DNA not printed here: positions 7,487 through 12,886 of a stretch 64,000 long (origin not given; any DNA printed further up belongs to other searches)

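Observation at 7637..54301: Tandem pair of ~6.7-kaa paralogous adhesin genes with conserved ends and diverged cores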

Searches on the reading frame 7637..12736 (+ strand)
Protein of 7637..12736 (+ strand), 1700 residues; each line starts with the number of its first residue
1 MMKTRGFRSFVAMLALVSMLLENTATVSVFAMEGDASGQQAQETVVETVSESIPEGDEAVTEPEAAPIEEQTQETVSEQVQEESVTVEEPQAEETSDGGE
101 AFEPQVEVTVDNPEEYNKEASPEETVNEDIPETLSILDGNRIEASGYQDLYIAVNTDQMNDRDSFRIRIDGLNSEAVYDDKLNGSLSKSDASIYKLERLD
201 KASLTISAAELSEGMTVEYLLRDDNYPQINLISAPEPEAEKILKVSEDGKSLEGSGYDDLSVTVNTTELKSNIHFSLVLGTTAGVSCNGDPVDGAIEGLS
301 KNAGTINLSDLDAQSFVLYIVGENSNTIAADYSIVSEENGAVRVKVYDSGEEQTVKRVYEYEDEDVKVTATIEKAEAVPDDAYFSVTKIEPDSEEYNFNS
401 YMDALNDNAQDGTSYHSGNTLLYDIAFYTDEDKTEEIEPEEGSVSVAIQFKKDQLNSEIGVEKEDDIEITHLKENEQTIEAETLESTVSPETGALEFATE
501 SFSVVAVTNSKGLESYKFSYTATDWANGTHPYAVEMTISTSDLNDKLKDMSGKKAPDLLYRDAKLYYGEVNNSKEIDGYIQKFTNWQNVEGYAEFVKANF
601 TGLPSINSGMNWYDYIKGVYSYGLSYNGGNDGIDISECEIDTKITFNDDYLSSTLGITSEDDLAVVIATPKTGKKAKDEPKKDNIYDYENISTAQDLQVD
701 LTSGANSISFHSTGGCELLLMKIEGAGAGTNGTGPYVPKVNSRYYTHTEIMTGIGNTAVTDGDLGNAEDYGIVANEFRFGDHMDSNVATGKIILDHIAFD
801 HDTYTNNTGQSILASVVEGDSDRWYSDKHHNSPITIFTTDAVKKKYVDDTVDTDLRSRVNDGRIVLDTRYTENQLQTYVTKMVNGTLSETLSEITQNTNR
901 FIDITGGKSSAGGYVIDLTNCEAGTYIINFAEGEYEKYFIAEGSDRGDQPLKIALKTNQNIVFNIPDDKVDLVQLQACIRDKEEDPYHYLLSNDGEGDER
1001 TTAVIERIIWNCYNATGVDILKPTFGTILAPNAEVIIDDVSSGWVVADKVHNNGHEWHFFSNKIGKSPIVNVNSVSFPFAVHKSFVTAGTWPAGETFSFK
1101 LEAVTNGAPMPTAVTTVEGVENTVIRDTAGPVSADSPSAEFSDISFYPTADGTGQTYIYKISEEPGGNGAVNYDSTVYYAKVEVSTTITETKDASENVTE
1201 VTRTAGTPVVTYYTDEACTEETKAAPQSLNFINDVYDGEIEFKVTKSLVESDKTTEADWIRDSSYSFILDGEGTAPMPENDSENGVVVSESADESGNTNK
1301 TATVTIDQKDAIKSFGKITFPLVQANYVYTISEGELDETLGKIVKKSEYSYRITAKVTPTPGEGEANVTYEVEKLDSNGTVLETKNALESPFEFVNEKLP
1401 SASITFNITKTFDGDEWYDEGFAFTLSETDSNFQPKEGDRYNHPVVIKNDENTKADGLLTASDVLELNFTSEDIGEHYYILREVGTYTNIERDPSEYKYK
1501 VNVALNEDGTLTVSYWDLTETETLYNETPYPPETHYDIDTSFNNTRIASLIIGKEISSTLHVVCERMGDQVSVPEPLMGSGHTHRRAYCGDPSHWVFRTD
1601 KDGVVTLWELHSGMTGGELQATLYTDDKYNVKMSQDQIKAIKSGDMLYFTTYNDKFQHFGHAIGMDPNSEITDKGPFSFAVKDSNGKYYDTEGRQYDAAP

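Call 12: search_protein_families(library=ncbifam, proteins=[window:7637-12736:+], max_evalue=0.01)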
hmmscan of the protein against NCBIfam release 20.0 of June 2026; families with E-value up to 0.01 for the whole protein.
window:7637-12736:+ (1700 aa): 1 family
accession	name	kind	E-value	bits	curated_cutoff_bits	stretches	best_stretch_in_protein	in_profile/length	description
TIGR03786.1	strep_pil_rpt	domain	5.3e-06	26.6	31.85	1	1141-1191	1-46/70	streptococcal pilin isopeptide linkage domain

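Call 13: search_protein_families(library=pfam, proteins=[window:7637-12736:+], max_evalue=1)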
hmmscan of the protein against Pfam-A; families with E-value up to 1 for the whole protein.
window:7637-12736:+ (1700 aa): 1 family
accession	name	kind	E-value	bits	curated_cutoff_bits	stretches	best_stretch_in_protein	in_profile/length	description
PF12892.13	FctA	-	1.2e-16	62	22.1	3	1081-1186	3-95/120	Spy0128-like isopeptide containing domain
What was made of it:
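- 9869..10831 (+): A aa ~745-1065: beta-helix head domain, ice-binding-protein-like (DUF3494-type) fold. It is probably a divergent choice-of-anchor-A (pAdhesive_15) domain and is the putative ligand-binding module. There is no Pfam or NCBIfam HMM hit (calls 12, 13).
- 10877..12616 (+): A aa ~1081-1660: FctA/Spy0128-type pilin isopeptide domains (3 Pfam stretches). PF12892 E 1e-16 and TIGR03786 below threshold (calls 12, 13).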

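Call 31: search_solved_structures(query=window:7637-12736:+, max_evalue=0.01)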
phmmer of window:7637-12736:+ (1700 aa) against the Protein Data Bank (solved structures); distinct sequences matched with E-value up to 0.01: 0.
